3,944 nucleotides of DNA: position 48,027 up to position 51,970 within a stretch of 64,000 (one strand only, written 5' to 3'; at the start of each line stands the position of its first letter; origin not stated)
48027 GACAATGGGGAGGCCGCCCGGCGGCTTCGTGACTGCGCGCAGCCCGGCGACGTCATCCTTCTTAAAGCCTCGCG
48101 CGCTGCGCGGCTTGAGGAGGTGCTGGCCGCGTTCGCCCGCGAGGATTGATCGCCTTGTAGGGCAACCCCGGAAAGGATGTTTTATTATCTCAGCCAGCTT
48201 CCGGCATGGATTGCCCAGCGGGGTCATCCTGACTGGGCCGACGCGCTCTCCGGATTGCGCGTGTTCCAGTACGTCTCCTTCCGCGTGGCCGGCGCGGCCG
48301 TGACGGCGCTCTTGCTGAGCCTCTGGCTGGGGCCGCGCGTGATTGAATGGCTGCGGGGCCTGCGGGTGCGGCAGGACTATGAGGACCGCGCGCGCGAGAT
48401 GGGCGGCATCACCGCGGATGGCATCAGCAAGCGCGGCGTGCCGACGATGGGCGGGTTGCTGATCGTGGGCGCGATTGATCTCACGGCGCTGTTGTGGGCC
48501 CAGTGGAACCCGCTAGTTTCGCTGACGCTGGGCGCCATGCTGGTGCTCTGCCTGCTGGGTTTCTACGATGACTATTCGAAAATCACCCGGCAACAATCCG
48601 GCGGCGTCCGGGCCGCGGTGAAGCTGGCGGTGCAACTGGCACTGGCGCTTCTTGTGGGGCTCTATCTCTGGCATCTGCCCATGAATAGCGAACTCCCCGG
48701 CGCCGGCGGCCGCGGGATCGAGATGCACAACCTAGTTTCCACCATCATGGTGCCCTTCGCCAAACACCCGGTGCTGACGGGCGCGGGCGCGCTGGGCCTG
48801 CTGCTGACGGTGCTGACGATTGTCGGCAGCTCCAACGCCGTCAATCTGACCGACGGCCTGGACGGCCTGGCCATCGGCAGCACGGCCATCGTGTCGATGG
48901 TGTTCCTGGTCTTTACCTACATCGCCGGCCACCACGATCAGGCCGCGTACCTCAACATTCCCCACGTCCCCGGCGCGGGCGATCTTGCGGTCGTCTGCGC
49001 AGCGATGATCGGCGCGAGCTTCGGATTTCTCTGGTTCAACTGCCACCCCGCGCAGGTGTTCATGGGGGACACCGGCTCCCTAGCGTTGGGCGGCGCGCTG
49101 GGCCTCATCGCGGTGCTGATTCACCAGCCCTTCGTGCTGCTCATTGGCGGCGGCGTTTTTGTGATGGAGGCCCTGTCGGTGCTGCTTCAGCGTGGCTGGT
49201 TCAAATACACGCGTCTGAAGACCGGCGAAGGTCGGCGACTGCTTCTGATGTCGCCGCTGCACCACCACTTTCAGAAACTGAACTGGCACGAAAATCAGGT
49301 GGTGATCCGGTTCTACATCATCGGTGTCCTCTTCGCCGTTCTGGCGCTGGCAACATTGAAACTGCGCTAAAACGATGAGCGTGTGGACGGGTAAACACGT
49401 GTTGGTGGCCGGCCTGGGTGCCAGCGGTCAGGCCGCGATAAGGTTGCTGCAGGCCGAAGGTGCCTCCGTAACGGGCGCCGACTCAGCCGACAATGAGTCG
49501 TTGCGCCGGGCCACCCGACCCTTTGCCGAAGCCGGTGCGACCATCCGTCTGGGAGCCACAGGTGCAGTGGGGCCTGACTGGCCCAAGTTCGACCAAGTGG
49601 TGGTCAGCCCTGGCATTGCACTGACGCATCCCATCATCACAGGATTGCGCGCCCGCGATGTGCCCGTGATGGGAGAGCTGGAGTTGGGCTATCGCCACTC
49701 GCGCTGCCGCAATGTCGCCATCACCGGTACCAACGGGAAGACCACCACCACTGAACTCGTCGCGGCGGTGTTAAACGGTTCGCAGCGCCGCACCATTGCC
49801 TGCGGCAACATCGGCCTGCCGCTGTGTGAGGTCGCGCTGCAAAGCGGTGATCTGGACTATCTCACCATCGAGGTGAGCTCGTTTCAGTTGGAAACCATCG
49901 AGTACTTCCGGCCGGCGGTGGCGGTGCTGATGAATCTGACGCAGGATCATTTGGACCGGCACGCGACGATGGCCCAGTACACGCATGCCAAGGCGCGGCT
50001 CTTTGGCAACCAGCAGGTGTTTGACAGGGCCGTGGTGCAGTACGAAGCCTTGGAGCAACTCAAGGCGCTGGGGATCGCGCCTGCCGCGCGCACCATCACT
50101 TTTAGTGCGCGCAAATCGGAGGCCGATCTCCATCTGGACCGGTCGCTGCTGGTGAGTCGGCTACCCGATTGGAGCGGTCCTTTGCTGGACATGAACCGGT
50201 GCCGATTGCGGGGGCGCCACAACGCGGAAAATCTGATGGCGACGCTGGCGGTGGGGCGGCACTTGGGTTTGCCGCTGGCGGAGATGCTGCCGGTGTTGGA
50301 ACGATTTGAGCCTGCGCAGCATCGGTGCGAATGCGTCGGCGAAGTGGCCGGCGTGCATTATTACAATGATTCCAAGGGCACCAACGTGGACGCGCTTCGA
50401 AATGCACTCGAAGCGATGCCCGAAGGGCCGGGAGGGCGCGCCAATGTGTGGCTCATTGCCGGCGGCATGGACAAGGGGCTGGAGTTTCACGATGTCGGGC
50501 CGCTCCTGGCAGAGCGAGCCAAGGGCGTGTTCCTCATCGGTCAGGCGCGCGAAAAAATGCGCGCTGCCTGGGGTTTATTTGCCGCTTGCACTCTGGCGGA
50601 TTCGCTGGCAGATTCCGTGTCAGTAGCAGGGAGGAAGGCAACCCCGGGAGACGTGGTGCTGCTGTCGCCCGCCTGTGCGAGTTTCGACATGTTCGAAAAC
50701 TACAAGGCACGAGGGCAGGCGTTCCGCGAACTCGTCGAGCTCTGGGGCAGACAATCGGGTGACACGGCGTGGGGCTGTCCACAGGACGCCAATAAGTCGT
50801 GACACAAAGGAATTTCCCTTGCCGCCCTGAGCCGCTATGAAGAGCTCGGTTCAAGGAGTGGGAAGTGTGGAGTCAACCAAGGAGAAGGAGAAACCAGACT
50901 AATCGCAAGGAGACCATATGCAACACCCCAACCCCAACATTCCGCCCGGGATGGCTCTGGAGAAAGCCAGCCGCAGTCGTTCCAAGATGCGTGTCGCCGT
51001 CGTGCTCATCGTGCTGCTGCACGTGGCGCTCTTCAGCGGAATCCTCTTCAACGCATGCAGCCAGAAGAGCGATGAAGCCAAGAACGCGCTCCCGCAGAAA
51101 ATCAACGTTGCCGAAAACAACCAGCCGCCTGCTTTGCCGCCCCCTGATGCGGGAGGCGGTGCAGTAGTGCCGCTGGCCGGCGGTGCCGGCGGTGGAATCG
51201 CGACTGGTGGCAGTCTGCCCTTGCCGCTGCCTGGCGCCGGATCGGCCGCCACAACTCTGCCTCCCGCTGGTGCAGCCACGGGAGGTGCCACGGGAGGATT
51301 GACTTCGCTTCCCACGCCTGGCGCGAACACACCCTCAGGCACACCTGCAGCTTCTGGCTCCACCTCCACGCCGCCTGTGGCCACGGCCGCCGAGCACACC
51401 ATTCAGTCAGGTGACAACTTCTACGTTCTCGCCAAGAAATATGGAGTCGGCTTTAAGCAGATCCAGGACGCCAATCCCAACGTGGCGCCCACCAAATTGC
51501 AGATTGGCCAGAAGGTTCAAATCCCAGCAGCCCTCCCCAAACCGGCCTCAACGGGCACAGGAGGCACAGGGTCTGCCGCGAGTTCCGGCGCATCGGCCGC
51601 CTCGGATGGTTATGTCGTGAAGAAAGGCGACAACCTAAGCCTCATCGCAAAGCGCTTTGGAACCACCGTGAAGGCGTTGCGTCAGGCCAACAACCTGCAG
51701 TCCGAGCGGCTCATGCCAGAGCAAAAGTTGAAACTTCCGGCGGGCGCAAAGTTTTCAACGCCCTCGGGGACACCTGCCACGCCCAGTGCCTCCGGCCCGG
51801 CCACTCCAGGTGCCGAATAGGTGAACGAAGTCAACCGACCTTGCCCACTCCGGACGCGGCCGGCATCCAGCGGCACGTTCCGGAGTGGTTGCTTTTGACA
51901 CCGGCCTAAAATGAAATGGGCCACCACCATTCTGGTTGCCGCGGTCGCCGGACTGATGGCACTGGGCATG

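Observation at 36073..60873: Complete dcw cluster with three extra extracytoplasmic-protein genes wedged into it: candidate lineage-specific periplasmic divisome/peptidoglycan module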

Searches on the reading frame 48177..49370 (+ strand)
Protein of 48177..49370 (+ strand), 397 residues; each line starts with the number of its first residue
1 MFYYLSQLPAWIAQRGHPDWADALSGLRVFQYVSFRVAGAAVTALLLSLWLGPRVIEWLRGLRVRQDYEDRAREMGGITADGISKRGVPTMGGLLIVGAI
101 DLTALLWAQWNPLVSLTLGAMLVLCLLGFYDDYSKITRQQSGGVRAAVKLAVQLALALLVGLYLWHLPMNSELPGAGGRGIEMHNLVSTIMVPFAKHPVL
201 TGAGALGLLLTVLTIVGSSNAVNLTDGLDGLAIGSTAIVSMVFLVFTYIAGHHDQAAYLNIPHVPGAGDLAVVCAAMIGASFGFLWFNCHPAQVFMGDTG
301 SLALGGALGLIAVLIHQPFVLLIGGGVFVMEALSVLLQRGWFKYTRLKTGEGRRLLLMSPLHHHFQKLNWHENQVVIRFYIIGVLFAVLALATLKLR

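Call 4: search_protein_families(library=pfam, proteins=[window:48177-49370:+], max_evalue=0.001)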
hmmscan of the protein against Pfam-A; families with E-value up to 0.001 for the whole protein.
window:48177-49370:+ (397 aa): 1 family
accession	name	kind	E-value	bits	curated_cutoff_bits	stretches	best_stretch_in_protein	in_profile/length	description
PF00953.26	Glycos_transf_4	-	2.9e-31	109.1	27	1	117-315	4-159/160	Glycosyl transferase family 4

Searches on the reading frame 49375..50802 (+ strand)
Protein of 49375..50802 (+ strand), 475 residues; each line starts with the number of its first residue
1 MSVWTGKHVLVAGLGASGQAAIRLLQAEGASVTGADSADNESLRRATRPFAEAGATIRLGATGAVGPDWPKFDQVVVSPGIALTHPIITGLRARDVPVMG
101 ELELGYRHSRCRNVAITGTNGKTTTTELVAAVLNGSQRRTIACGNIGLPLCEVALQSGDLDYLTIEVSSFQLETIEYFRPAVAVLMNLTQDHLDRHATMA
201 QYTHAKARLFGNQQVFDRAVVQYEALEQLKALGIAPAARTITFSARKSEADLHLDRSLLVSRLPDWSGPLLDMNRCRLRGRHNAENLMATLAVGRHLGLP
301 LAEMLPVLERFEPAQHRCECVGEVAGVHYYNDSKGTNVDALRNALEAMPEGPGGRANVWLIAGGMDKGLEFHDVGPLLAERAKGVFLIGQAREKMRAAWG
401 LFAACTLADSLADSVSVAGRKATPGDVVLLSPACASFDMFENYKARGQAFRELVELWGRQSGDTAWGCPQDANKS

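Call 4: search_protein_families(library=pfam, proteins=[window:49375-50802:+], max_evalue=0.001)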
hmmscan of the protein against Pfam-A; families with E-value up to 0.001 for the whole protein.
window:49375-50802:+ (475 aa): 3 families
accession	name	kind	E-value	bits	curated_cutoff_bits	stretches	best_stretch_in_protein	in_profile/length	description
PF08245.18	Mur_ligase_M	-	1.3e-29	104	24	1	116-293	1-199/200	Mur ligase middle domain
PF02875.26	Mur_ligase_C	-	2.2e-14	54.8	28.4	1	316-434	1-127/127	Mur ligase, glutamate ligase domain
PF21799.2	MurD-like_N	-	5.2e-09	36.7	27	1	7-100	1-88/88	Mur ligase MurD-like, N-terminal domain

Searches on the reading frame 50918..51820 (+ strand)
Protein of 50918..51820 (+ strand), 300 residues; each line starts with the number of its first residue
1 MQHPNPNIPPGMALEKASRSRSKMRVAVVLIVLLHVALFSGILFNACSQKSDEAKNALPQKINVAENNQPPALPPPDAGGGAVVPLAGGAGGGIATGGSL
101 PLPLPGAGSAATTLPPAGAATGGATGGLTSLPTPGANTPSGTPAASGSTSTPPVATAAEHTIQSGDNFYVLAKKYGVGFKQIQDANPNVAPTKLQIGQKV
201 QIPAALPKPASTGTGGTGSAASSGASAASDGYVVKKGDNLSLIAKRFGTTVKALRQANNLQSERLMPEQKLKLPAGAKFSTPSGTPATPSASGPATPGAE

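Call 3: search_protein_families(library=pfam, proteins=[window:50918-51820:+], max_evalue=0.01)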
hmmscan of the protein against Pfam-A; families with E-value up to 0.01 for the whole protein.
window:50918-51820:+ (300 aa): 6 families
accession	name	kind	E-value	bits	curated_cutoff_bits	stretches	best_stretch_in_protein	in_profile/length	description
PF01476.26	LysM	-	3.7e-29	100.8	20.9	2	232-274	1-43/43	LysM domain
PF23473.1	LysM3_LYK4_5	-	3.1e-09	37.2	29.3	1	232-266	5-39/48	LYK4/5 LysM3 domain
PF23457.1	LysM2_NFP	-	1.9e-08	34.7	36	1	159-203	7-54/56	NFP LysM2 domain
PF23472.1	LysM2_CERK1_LYK3_4_5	-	3.2e-06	27.4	27.4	0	232-274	8-54/56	LYK3/4/5 LysM2 domain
PF23446.1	LysM1_NFP_LYK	-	0.00042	21.6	36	0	239-274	17-54/60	NFP/LYK LysM1 domain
PF23462.1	LysM3_NFP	-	0.0053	17.7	28.1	0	232-260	5-33/48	NFP LysM3 domain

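Call 37: find_homologous_proteins(query=window:50918-51820:+)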
Query window:50918-51820:+ (300 aa): 91 proteins with E <= 0.001 among 8000 candidates.
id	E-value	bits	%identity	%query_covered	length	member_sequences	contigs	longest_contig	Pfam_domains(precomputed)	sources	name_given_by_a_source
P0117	1.5e-181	621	100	100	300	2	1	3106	PF23457.2,PF01476.27,PF23473.2,PF23472.2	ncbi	-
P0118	1.2e-99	352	65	100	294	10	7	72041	PF23457.2,PF01476.27,PF23473.2,PF23472.2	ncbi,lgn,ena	-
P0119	2.6e-97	344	66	100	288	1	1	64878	PF23446.2,PF23457.2,PF01476.27,PF23462.2,PF23473.2,PF23472.2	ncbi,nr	ncbi:MAG: LysM peptidoglycan-binding domain-containing protein [Pedosphaera sp.]|nr:LysM peptidoglyc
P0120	1.1e-62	231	50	94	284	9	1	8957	PF23457.2,PF01476.27,PF23473.2,PF23472.2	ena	-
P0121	2.0e-62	230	44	94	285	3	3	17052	PF23457.2,PF01476.27,PF23473.2,PF23472.2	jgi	jgi:LysM repeat protein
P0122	1.1e-59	221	45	97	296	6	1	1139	PF01476.27,PF23473.2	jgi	-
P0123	1.6e-58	217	70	18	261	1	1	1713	PF23457.2,PF01476.27,PF23473.2,PF23472.2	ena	-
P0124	1.5e-57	214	44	100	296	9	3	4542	PF01476.27,PF23473.2,PF23472.2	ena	-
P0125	3.9e-57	212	44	94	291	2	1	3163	PF01476.27,PF23473.2,PF23472.2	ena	-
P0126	1.5e-56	210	46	94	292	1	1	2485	PF01476.27,PF23473.2,PF23472.2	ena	-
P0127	2.7e-55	206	44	93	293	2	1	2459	PF01476.27,PF23473.2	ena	-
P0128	5.7e-54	202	45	94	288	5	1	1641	PF01476.27,PF23473.2,PF23472.2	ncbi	-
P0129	1.1e-53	201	44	100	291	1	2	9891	PF01476.27,PF23473.2,PF23472.2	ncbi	-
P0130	3.0e-53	200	46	100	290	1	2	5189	PF01476.27,PF23473.2,PF23472.2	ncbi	-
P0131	1.0e-52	198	45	94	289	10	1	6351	PF01476.27,PF23473.2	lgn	-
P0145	4.7e-29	120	34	91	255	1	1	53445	PF23457.2,PF01476.27,PF23472.2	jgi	jgi:LysM repeat protein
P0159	1.3e-24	106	45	43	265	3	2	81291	PF23457.2,PF01476.27,PF23473.2,PF23472.2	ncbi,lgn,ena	-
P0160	1.7e-24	105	29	92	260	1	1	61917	PF23457.2,PF01476.27,PF23473.2,PF23472.2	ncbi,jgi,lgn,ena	jgi:LysM repeat protein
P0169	1.8e-18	86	40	40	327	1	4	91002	PF23446.2,PF01476.27,PF23473.2,PF23472.2,PF22310.3,PF23577.2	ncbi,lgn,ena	-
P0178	2.0e-16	79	35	41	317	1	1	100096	PF23446.2,PF01476.27,PF23462.2,PF23473.2,PF23472.2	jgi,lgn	-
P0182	1.2e-15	76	34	38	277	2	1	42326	PF23446.2,PF23457.2,PF01476.27,PF23462.2,PF23473.2,PF23472.2,PF22310.3,PF23577.2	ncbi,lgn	-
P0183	1.7e-15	76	41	41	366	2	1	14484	PF23446.2,PF01476.27,PF23473.2,PF23472.2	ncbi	ncbi:MAG: LysM peptidoglycan-binding domain-containing protein [Opitutaceae bacterium]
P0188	2.2e-13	69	39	46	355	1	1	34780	PF23446.2,PF01476.27,PF23473.2,PF23472.2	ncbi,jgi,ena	jgi:LysM repeat protein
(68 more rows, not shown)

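Call 38: find_encoding_contigs(protein=P0160, flank=10000, max_places=1)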
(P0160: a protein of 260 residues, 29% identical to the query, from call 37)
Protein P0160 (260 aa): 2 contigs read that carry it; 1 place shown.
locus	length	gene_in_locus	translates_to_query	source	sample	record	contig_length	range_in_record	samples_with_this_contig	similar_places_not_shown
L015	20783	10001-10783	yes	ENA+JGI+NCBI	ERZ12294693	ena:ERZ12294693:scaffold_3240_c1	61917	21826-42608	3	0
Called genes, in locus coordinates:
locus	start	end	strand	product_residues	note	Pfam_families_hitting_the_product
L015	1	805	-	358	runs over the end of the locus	PF02547:Queuosine_synth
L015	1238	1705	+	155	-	PF02381:MraZ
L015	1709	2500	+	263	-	-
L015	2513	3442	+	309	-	PF01795:Methyltransf_5, PF13649:Methyltransf_25 (faint), PF13847:Methyltransf_31 (faint)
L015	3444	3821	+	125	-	-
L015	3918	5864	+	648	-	PF03717:PBP_dimer, PF00905:Transpeptidase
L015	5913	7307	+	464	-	PF01225:Mur_ligase, PF08245:Mur_ligase_M, PF02875:Mur_ligase_C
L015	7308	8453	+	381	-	PF10555:MraY_sig1 (faint), PF00953:Glycos_transf_4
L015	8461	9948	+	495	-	PF08245:Mur_ligase_M, PF02875:Mur_ligase_C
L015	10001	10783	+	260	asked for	PF01476:LysM, PF23457:LysM2_NFP (weak), PF23472:LysM2_CERK1_LYK3_4_5 (faint), PF23473:LysM3_LYK4_5 (faint), PF01476:LysM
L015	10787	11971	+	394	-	PF01098:FTSW_RODA_SPOVE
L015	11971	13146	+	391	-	PF03033:Glyco_transf_28, PF13579:Glyco_trans_4_4 (faint), PF04101:Glyco_tran_28_C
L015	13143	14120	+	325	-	PF01565:FAD_binding_4, PF02873:MurB_C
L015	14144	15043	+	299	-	PF01820:Dala_Dala_lig_N, PF07478:Dala_Dala_lig_C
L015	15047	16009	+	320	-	PF08478:POTRA_1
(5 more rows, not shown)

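Call 39: find_encoding_contigs(protein=P0183, flank=10000, max_places=1)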
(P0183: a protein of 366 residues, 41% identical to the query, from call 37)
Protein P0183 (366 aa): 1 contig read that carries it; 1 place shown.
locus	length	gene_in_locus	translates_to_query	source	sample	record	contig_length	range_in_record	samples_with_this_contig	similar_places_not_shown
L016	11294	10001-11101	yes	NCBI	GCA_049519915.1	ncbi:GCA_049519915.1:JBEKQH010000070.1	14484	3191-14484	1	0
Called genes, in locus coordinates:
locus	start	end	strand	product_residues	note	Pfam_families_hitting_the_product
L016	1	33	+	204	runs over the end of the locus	PF08808:RES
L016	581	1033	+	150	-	PF02381:MraZ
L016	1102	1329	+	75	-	-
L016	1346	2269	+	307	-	PF01795:Methyltransf_5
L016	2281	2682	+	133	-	-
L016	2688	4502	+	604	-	PF03717:PBP_dimer, PF21922:PBP_dimer_2 (faint), PF00905:Transpeptidase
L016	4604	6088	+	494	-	PF01225:Mur_ligase, PF08245:Mur_ligase_M, PF02875:Mur_ligase_C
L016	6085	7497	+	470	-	PF01225:Mur_ligase (weak), PF08245:Mur_ligase_M, PF02875:Mur_ligase_C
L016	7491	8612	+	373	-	PF10555:MraY_sig1 (faint), PF00953:Glycos_transf_4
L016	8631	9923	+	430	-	PF08245:Mur_ligase_M, PF02875:Mur_ligase_C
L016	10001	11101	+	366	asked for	PF23472:LysM2_CERK1_LYK3_4_5 (faint), PF01476:LysM, PF23446:LysM1_NFP_LYK (faint), PF23473:LysM3_LYK4_5 (faint), PF01476:LysM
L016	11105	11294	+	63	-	?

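Call 40: find_encoding_contigs(protein=P0169, flank=10000, max_places=1)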
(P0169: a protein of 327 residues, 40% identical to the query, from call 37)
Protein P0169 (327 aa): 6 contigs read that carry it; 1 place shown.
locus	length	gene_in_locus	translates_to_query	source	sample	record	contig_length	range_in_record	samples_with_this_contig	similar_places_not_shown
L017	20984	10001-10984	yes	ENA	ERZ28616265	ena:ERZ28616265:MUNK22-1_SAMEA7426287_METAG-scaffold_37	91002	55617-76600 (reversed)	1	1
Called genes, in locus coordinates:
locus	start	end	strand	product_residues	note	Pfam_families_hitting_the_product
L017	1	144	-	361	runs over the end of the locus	PF02073:Peptidase_M29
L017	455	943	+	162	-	PF02381:MraZ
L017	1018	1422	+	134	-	-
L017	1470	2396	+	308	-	PF01795:Methyltransf_5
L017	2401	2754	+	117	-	-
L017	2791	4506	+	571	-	PF03717:PBP_dimer, PF00905:Transpeptidase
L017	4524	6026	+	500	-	PF01225:Mur_ligase, PF08245:Mur_ligase_M, PF02875:Mur_ligase_C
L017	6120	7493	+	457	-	PF01225:Mur_ligase (faint), PF08245:Mur_ligase_M, PF02875:Mur_ligase_C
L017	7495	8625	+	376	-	PF00953:Glycos_transf_4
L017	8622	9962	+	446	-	PF21799:MurD-like_N, PF08245:Mur_ligase_M, PF02875:Mur_ligase_C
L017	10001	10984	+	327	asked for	PF01476:LysM, PF22310:NMB0315_dom_I (faint), PF23446:LysM1_NFP_LYK (faint), PF23472:LysM2_CERK1_LYK3_4_5 (faint), PF23577:LysM_RLK (faint), PF01476:LysM, PF23473:LysM3_LYK4_5 (weak)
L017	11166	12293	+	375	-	PF01098:FTSW_RODA_SPOVE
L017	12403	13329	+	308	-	PF01022:HTH_5, PF12802:MarR_2, PF12840:HTH_20, PF13412:HTH_24, PF01209:Ubie_methyltran, PF13489:Methyltransf_23, PF13847:Methyltransf_31, PF08241:Methyltransf_11, +6 more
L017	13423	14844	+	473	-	PF05221:AdoHcyase, PF00670:AdoHcyase_NAD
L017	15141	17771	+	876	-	PF02861:Clp_N, PF13191:AAA_16 (weak), PF00004:AAA, PF17871:AAA_lid_9, PF07724:AAA_2, PF07728:AAA_5, PF00004:AAA, PF10431:ClpB_D2-small, +6 more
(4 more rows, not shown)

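Call 42: list_cluster_members(proteins=[P0160, P0169, P0145, P0178, P0159, P0188, P0182, P0007, P0104, P0014])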
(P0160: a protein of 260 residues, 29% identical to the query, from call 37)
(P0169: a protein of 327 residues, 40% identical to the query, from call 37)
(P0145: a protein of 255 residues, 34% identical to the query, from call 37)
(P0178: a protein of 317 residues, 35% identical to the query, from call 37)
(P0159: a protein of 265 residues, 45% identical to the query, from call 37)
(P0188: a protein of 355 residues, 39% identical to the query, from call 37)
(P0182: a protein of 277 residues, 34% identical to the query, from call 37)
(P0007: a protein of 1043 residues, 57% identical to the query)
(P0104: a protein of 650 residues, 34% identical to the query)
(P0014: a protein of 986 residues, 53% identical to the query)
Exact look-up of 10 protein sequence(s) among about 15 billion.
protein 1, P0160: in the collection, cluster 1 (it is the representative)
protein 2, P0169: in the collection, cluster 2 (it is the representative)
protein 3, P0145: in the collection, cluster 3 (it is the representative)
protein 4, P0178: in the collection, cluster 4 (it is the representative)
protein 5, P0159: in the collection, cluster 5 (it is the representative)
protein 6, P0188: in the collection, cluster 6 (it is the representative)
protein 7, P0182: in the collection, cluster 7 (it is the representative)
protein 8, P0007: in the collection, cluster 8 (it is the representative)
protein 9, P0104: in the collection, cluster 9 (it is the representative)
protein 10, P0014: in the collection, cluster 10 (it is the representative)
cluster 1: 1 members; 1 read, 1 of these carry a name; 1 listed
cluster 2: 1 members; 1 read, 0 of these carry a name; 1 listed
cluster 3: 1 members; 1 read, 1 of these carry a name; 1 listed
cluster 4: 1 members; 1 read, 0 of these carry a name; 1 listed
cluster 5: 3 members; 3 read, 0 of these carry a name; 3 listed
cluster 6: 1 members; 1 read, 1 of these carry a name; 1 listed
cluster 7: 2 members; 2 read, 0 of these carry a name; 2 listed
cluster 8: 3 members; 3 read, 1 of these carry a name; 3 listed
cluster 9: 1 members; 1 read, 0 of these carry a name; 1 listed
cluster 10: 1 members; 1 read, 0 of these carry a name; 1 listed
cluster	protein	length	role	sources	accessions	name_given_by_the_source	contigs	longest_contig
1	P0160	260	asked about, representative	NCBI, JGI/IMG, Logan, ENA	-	LysM repeat protein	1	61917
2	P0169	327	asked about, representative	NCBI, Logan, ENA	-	-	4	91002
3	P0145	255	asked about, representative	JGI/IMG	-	LysM repeat protein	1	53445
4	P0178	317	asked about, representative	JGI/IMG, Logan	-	-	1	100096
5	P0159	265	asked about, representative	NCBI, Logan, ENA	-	-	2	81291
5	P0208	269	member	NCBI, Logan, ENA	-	-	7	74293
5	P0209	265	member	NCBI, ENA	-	-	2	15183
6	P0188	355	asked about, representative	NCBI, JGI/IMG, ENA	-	LysM repeat protein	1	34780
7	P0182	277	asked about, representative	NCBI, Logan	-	-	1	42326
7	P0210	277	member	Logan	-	-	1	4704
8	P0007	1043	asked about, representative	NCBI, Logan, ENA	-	-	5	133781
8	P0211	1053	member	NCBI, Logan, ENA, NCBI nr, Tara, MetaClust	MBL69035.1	MAG: hypothetical protein CMO74_11395 [Verrucomicrobiales bacterium] | hypothetical protein [Verrucomicrobiales bacterium] | strand:+ start:12808 stop:15969 length:3162 start_codon:yes stop_codon:yes ...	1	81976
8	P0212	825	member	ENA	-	-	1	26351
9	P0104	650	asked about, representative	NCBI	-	-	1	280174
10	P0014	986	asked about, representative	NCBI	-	-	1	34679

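Call 78: search_protein_families(library=ncbifam, proteins=[window:50918-51820:+], max_evalue=0.1)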
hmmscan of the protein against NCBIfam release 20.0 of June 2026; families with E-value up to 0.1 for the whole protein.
window:50918-51820:+ (300 aa): 18 families
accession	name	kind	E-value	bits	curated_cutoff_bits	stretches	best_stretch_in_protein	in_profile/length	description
NF004974.0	PRK06347.1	equivalog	1.3e-16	60.8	701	1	130-292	313-468/592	1,4-beta-N-acetylmuramoylhydrolase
NF010495.0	PRK13914.1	equivalog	8e-15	54.8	647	2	211-274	11-72/481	invasion associated endopeptidase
TIGR02899.1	spore_safA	subfamily_domain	3.9e-14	52.3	67.85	2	162-204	1-44/44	SafA/ExsA family spore coat assembly protein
NF008050.0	PRK10783.1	equivalog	5.3e-14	51.4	508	2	226-278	340-392/457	murein transglycosylase D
NF050804.1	CellDivDipMCaul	equivalog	1.2e-13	50.8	900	2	224-297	353-428/634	cell division endopeptidase DipM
NF040883.1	amid_act_ActS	equivalog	2.6e-10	40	375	2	215-278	19-83/242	amidase activator ActS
NF042931.1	SAG1386_EF1546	equivalog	2.9e-10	40.4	80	2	78-202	86-157/158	SAG1386/EF1546 family surface-associated protein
NF041208.1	celldiv_DipM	equivalog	5.3e-10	39.1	740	2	223-291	177-244/419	cell division endopeptidase DipM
NF047755.1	LIC_10271_M23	exception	7.1e-09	35.7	180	2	156-212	23-79/207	LIC_10271 family cell wall hydrolase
NF010723.1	PRK14125.1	equivalog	5.3e-08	32.7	60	1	230-275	33-86/87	cell division suppressor protein YneA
NF008399.0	PRK11198.1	equivalog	6.1e-07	30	134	2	154-204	92-147/149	peptidoglycan-binding protein LysM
NF052398.1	Agg_Promo_Fact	equivalog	1.2e-06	28.8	170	1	217-276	16-76/202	aggregation-promoting factor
NF008123.1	PRK10871.1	equivalog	1.1e-05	25.1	311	1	159-220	106-167/365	murein hydrolase activator NlpD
NF047657.1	CellWlHdaseLepto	equivalog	3.6e-05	23.3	400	1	160-203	29-72/221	hypothetical protein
TIGR02907.1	spore_VI_D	equivalog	0.00083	19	169.85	1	232-271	302-341/344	stage VI sporulation protein D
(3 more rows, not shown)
